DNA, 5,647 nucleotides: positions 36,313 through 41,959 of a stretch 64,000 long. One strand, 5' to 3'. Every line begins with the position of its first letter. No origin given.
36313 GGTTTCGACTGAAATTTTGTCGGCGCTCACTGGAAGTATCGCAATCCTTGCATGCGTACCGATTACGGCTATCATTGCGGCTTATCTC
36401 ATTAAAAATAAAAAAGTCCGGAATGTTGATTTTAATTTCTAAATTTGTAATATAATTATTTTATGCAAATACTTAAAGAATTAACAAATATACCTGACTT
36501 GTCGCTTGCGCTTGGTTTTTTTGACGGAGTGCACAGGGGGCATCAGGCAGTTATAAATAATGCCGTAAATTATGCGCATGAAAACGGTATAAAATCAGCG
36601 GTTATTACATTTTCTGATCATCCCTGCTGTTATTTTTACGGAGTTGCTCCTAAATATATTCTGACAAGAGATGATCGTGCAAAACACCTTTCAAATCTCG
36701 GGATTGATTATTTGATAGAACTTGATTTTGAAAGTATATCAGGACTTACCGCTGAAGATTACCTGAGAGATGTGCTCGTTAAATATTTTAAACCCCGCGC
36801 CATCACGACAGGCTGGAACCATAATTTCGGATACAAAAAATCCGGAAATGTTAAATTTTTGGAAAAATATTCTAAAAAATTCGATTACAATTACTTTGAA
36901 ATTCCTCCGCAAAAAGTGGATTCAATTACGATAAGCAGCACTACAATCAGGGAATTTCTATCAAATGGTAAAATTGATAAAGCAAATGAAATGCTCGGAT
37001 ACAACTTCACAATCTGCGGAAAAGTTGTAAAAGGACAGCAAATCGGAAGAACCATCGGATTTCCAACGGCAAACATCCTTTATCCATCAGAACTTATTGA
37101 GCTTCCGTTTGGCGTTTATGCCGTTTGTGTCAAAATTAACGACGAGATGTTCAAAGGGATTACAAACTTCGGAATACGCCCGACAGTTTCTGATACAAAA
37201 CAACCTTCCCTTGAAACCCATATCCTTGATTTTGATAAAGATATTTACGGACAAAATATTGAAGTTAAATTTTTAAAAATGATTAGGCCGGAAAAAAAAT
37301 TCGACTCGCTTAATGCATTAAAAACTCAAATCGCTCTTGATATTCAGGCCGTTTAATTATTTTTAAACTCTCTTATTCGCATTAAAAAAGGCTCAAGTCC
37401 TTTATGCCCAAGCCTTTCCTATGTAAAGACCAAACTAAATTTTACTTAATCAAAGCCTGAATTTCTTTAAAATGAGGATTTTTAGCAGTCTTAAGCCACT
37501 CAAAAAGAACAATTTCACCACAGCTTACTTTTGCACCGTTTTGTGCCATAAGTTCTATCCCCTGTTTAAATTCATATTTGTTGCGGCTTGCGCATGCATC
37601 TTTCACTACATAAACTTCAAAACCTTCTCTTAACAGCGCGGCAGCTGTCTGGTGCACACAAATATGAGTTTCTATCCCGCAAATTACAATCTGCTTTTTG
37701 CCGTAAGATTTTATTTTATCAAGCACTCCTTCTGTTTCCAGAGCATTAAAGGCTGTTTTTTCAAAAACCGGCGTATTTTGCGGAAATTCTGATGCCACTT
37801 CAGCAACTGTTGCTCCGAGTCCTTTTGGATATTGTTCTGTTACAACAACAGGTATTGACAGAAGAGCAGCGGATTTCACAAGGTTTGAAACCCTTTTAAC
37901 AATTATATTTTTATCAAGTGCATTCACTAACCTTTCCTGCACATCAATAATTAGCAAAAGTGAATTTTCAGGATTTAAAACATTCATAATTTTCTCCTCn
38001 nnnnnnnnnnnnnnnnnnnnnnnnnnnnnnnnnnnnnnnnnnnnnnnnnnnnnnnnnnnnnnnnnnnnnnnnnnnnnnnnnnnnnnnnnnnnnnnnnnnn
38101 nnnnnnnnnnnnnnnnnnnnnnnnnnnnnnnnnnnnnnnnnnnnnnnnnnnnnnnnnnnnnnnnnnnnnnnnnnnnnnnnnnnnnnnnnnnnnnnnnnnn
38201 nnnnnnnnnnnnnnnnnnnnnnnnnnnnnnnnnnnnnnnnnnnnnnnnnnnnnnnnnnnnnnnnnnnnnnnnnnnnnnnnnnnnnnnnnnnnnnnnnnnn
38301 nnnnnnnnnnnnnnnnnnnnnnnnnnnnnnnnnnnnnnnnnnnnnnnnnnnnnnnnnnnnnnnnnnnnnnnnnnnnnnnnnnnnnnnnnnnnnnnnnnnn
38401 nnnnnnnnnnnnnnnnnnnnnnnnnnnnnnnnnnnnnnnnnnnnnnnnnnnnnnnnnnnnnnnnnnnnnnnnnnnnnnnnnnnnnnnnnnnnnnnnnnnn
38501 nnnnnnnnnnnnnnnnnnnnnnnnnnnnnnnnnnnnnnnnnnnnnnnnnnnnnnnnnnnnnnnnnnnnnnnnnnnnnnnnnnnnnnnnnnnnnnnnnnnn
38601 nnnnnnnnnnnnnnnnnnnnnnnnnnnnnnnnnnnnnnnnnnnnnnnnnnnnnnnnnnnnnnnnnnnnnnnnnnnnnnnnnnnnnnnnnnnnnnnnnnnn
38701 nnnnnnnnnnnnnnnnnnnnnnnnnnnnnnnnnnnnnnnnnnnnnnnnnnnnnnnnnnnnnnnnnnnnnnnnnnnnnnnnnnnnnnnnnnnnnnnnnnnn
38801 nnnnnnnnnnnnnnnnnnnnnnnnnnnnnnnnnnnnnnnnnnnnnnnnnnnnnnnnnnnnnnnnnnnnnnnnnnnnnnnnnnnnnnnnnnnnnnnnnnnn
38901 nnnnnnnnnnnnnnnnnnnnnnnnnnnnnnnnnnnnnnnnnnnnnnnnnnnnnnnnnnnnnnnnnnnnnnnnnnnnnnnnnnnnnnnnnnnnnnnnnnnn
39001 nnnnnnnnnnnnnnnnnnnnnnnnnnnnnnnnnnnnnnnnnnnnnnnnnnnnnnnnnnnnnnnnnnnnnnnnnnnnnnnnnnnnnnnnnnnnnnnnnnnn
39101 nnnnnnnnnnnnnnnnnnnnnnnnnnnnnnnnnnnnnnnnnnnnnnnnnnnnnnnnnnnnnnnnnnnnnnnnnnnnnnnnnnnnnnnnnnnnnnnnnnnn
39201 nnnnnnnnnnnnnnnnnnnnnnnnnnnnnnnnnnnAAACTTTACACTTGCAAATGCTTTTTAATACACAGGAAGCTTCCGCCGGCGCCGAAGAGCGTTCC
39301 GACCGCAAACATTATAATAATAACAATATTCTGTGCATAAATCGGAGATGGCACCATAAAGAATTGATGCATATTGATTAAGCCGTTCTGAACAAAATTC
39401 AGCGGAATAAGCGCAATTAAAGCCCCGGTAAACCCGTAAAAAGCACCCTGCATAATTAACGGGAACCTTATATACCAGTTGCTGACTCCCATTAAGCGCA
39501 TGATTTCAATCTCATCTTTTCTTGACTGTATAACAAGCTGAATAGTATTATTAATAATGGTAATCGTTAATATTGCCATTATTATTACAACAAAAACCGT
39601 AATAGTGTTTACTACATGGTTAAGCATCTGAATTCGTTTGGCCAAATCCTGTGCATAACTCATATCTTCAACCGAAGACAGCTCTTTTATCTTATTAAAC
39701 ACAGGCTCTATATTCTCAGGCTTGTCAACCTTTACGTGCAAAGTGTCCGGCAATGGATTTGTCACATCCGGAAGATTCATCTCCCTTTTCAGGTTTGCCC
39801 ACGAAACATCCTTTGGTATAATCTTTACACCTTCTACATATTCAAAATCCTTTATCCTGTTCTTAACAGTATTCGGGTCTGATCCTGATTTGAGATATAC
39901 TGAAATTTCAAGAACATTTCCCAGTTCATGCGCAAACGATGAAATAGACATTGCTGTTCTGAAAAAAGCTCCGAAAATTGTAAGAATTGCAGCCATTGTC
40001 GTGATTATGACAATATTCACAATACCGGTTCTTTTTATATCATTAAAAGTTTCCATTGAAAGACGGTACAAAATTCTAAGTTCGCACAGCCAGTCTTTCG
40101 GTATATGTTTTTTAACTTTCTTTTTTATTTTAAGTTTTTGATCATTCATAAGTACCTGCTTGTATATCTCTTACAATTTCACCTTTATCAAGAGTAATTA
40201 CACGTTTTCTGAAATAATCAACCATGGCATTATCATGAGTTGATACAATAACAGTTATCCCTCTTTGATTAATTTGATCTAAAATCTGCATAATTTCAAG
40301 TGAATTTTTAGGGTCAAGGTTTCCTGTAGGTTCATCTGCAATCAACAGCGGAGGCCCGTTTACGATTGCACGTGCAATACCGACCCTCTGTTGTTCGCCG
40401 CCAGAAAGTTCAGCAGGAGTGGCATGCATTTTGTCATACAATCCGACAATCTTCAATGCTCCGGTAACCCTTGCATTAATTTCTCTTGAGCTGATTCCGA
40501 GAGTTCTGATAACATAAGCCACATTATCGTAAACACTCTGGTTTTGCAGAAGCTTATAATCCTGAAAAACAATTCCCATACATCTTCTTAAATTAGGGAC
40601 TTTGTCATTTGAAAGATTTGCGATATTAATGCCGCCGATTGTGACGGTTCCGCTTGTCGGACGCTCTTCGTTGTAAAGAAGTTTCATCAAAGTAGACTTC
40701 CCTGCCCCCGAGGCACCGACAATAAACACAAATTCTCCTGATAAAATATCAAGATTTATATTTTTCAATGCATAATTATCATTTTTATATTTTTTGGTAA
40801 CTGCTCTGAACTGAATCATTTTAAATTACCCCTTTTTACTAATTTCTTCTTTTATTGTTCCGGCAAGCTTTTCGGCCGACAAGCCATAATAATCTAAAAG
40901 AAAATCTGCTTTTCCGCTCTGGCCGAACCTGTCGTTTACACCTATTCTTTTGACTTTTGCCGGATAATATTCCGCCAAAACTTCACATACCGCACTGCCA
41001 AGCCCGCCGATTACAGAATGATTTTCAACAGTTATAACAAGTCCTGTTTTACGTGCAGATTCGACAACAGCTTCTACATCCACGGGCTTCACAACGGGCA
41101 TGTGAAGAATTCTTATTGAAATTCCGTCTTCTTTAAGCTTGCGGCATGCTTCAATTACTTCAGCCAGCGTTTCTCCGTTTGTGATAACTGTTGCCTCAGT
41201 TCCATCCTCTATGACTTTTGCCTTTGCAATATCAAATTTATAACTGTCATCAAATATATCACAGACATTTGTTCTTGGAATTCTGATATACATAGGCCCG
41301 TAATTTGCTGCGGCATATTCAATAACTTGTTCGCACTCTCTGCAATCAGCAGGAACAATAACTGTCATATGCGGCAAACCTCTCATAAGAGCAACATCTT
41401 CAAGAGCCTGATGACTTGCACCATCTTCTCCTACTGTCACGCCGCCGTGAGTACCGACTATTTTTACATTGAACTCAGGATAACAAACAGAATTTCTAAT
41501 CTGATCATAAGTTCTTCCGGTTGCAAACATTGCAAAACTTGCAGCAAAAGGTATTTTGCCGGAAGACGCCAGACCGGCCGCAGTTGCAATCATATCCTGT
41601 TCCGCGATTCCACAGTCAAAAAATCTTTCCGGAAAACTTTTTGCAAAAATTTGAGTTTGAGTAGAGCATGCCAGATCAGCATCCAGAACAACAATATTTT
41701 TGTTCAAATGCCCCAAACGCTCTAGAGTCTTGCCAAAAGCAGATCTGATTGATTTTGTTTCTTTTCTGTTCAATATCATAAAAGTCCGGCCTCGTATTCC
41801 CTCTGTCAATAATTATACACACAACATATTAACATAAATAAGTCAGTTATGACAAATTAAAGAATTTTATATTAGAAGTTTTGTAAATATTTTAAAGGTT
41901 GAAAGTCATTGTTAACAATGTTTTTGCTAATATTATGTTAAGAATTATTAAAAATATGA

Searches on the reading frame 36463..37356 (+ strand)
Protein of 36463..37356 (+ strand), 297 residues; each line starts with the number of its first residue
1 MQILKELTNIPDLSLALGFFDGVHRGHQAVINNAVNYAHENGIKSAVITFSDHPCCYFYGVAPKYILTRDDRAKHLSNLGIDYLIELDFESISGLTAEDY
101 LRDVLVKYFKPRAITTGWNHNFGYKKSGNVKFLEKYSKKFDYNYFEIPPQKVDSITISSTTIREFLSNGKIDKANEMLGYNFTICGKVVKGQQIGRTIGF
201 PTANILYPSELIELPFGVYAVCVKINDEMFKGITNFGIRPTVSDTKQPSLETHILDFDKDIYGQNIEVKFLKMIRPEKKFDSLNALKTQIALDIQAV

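Call 44: search_protein_families(library=pfam, proteins=[window:36463-37356:+], max_evalue=0.00001)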
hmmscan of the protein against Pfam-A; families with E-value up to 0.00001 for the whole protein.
window:36463-37356:+ (297 aa): 2 families
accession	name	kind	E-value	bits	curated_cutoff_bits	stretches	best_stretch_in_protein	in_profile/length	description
PF01687.23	Flavokinase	-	5.6e-44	149.8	19.6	1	178-296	1-119/124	Riboflavin kinase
PF06574.18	FAD_syn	-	5.7e-40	137.2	27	1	12-160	7-157/158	FAD synthetase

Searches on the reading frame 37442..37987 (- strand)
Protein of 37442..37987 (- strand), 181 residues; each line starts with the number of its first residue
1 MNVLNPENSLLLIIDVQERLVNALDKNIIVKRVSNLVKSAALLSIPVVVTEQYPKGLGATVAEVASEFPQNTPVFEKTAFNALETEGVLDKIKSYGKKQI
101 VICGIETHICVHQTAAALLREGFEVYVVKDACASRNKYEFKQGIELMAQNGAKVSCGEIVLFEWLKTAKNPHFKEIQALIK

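Call 44: search_protein_families(library=pfam, proteins=[window:37442-37987:-], max_evalue=0.00001)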
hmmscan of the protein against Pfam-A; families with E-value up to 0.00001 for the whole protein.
window:37442-37987:- (181 aa): 1 family
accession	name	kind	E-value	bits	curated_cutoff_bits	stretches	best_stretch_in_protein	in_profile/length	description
PF00857.26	Isochorismatase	-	8.9e-36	124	27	1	9-156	1-172/175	Isochorismatase domain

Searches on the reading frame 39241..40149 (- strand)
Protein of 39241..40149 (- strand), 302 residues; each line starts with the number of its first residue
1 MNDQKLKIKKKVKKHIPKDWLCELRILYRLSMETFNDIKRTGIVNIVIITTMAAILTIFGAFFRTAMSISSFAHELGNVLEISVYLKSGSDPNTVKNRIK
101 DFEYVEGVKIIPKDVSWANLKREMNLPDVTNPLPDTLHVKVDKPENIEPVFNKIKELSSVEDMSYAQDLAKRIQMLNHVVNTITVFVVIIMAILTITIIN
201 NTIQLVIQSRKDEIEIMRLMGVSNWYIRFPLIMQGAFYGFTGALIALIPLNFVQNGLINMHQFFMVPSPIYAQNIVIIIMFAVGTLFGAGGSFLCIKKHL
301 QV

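Call 44: search_protein_families(library=pfam, proteins=[window:39241-40149:-], max_evalue=0.00001)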
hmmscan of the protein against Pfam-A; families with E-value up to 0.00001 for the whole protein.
window:39241-40149:- (302 aa): 2 families
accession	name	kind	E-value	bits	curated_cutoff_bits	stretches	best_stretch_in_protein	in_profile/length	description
PF02687.27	FtsX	-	1.2e-15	58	25.5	1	186-298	2-114/120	FtsX-like permease C-terminal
PF18075.7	FtsX_ECD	-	6e-12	46.5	23.5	1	80-162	1-95/96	FtsX extracellular domain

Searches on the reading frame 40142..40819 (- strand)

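Call 44: search_protein_families(library=pfam, proteins=[window:40142-40819:-], max_evalue=0.00001)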
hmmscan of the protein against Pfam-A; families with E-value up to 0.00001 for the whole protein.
window:40142-40819:- (225 aa): 3 families
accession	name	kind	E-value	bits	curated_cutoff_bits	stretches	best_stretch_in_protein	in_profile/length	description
PF00005.33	ABC_tran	-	9e-36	123.9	25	1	18-165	1-136/137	ABC transporter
PF13304.12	AAA_21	-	4.2e-10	40.6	27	0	151-201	251-304/304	AAA domain, putative AbiEii toxin, Type IV TA system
PF02463.25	SMC_N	-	3.1e-08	33.8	40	1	15-203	12-205/220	RecF/RecN/SMC N terminal domain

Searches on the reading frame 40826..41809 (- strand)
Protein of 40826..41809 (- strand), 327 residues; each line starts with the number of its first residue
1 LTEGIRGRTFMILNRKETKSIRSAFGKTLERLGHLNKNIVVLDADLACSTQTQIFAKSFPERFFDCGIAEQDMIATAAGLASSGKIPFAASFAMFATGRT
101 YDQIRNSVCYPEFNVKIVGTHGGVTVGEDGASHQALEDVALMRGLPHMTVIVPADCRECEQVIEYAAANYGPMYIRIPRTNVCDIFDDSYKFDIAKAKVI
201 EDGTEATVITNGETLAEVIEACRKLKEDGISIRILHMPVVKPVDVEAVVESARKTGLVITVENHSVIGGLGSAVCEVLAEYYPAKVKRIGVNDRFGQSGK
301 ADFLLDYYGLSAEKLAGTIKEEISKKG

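Call 44: search_protein_families(library=pfam, proteins=[window:40826-41809:-], max_evalue=0.00001)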
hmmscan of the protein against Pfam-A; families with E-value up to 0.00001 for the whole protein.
window:40826-41809:- (327 aa): 2 families
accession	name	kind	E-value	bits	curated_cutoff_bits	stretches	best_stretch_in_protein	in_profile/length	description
PF02779.29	Transket_pyr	-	1.3e-44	152.3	27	1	19-182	3-172/174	Transketolase, pyrimidine binding domain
PF02780.25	Transketolase_C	-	6.5e-31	107.3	25.9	1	196-314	2-123/124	Transketolase, C-terminal domain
